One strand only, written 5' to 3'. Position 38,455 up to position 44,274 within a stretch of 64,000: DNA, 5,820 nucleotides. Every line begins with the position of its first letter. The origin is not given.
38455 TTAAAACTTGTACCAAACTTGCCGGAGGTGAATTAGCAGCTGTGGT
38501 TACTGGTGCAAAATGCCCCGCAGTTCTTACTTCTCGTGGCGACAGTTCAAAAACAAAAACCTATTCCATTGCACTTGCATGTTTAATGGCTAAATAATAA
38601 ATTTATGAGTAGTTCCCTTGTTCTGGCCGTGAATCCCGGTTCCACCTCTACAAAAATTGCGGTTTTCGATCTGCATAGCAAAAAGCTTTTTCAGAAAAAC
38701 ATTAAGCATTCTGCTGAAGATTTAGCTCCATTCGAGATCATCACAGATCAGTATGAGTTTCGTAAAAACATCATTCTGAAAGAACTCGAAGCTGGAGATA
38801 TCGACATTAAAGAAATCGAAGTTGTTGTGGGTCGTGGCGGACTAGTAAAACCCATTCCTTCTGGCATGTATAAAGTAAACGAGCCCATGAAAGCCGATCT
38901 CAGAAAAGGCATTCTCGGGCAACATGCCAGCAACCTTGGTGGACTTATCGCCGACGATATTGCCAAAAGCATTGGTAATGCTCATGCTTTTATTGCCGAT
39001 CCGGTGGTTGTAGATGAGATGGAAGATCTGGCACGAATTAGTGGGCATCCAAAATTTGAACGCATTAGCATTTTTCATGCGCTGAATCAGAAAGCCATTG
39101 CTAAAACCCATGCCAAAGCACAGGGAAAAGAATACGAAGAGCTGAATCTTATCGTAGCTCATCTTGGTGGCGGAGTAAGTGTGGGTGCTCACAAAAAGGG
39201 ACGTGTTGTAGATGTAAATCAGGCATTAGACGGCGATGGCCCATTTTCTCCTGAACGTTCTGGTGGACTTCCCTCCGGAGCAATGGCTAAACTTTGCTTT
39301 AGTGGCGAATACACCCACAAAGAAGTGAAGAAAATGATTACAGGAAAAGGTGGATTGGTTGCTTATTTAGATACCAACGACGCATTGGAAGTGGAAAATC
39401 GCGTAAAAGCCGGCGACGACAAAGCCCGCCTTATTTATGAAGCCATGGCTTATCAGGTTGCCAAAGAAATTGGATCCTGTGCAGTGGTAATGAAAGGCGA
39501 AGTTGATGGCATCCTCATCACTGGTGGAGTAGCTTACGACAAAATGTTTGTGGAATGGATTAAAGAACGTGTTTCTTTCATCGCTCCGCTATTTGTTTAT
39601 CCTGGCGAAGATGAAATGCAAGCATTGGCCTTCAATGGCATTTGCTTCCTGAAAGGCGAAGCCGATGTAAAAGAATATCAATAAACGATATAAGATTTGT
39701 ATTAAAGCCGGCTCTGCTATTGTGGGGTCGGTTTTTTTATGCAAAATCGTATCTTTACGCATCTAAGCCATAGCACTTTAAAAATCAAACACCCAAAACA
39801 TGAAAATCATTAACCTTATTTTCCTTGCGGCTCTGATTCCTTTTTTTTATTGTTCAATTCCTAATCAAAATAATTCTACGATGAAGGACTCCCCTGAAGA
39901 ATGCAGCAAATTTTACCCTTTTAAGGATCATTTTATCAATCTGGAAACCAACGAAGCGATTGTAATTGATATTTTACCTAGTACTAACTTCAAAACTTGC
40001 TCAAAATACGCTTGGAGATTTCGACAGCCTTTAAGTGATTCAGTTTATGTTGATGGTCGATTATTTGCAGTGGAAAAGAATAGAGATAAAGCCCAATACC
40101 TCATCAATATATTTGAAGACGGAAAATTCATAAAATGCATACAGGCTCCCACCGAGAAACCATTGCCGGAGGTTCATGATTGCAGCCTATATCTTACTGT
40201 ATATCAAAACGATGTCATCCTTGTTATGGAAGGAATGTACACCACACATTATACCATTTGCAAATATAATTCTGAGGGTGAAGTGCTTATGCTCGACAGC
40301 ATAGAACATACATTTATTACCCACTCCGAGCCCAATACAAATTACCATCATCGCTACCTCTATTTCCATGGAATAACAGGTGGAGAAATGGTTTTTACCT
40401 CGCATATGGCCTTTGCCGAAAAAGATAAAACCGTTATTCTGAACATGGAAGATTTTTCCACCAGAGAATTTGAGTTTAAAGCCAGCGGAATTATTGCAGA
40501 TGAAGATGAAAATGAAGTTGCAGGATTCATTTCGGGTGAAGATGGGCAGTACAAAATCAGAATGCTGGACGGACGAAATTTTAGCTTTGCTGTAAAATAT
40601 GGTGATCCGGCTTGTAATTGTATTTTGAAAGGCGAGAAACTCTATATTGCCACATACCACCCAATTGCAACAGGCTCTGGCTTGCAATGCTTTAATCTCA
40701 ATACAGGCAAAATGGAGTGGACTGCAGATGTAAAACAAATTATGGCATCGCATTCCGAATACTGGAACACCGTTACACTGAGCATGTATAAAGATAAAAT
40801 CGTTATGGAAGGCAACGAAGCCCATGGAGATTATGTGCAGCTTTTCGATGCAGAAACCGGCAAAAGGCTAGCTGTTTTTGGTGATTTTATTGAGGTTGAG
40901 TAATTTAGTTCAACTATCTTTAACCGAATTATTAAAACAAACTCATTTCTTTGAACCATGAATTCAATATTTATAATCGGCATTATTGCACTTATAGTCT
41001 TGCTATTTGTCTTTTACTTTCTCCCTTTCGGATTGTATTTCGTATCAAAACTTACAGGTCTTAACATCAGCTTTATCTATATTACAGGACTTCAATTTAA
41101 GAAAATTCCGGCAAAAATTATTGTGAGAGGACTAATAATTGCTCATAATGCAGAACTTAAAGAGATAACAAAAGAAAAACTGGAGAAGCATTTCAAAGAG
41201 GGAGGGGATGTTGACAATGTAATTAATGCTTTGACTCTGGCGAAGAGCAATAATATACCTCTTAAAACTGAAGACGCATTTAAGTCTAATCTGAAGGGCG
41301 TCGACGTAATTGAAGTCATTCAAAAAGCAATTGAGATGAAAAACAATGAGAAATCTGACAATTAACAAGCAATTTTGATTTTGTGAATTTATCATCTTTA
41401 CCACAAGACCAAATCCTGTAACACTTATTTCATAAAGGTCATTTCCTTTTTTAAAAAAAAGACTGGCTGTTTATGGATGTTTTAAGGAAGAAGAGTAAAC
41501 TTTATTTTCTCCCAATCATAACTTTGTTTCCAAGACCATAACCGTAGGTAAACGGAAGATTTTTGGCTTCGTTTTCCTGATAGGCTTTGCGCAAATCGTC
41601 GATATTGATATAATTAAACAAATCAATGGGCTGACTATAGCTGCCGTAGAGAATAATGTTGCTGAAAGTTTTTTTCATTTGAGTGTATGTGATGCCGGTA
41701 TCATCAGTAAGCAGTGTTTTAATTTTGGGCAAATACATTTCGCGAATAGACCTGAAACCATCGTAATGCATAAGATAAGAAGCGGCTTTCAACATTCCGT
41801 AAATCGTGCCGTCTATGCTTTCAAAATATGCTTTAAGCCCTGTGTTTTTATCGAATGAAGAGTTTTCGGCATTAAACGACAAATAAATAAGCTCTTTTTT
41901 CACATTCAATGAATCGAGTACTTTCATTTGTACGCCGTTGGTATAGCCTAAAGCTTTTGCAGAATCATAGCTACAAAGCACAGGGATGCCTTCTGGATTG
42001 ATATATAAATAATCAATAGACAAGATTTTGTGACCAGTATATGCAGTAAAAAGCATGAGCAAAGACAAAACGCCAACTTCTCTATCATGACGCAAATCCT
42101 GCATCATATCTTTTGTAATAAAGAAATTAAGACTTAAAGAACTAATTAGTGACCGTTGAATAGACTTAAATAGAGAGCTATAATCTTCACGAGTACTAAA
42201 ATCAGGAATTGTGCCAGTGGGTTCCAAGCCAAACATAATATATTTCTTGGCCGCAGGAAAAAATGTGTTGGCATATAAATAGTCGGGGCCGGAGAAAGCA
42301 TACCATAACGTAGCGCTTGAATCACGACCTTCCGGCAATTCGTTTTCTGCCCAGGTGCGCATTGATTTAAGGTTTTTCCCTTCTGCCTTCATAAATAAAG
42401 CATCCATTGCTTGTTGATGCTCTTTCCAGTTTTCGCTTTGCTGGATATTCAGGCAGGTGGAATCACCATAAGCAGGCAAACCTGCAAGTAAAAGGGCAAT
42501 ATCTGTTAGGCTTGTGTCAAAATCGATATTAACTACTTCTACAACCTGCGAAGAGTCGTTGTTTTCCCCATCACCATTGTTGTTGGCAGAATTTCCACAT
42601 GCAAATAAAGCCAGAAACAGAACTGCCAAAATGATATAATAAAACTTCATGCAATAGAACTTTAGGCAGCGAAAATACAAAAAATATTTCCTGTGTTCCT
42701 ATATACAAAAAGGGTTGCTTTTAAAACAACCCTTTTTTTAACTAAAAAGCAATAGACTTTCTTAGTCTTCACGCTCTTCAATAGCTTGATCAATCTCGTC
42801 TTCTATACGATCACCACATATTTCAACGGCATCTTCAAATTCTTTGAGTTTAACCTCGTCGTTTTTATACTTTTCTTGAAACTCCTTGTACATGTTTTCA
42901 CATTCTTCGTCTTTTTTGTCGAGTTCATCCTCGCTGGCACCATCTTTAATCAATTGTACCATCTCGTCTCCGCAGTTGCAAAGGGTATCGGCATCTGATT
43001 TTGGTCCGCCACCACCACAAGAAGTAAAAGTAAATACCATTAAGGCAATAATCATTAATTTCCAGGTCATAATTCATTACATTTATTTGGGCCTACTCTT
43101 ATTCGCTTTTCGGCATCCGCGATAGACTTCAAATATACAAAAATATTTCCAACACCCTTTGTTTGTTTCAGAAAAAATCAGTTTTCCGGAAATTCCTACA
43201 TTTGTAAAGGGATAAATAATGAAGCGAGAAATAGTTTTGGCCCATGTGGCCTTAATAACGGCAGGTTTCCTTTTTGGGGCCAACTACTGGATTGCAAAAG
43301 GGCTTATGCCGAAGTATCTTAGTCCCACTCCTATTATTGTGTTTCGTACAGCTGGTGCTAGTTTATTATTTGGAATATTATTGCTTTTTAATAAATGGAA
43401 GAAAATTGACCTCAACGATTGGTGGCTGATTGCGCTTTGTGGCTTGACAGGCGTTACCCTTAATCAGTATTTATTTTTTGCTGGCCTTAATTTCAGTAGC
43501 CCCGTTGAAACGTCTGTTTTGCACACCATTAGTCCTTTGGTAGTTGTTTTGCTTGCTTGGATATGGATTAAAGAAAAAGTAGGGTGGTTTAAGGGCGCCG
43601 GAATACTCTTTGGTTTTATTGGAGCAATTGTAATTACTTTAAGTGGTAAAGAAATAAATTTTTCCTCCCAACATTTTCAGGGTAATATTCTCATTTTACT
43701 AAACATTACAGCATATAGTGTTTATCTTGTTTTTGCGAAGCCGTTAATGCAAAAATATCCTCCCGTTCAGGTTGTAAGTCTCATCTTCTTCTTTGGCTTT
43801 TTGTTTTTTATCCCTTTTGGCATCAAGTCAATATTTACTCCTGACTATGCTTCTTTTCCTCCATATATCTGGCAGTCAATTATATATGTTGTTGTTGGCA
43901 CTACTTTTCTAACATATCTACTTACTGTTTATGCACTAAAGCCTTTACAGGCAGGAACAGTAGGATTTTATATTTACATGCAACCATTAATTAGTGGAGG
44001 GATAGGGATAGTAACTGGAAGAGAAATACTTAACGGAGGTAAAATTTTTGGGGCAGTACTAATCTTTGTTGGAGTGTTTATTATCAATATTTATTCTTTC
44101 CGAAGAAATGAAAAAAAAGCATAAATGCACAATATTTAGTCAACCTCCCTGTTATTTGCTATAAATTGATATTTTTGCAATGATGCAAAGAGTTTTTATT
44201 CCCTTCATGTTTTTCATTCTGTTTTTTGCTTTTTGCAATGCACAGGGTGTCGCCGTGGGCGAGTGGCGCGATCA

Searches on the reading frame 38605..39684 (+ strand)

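Call 69: search_protein_families(library=pfam, proteins=[window:38605-39684:+], max_evalue=0.00001)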
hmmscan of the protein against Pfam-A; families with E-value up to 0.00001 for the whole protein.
window:38605-39684:+ (359 aa): 1 family
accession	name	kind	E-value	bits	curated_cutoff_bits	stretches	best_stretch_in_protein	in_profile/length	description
PF00871.23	Acetate_kinase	-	1.8e-21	76.7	22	1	157-312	177-335/392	Acetokinase family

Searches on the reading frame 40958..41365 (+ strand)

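Call 69: search_protein_families(library=pfam, proteins=[window:40958-41365:+], max_evalue=0.00001)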
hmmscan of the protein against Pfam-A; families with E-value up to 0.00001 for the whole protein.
window:40958-41365:+ (135 aa): 1 family
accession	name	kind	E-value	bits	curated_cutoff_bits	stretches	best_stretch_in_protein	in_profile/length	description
PF12127.13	FloA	-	1.2e-23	84.2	34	1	5-128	2-124/314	Flotillin-like protein FloA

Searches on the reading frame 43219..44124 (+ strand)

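Call 69: search_protein_families(library=pfam, proteins=[window:43219-44124:+], max_evalue=0.00001)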
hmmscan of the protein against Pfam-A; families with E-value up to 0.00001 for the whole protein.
window:43219-44124:+ (301 aa): 1 family
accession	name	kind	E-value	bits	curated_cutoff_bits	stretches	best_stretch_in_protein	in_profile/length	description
PF00892.27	EamA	-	1.6e-40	138.9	28.2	2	9-140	4-134/135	EamA-like transporter family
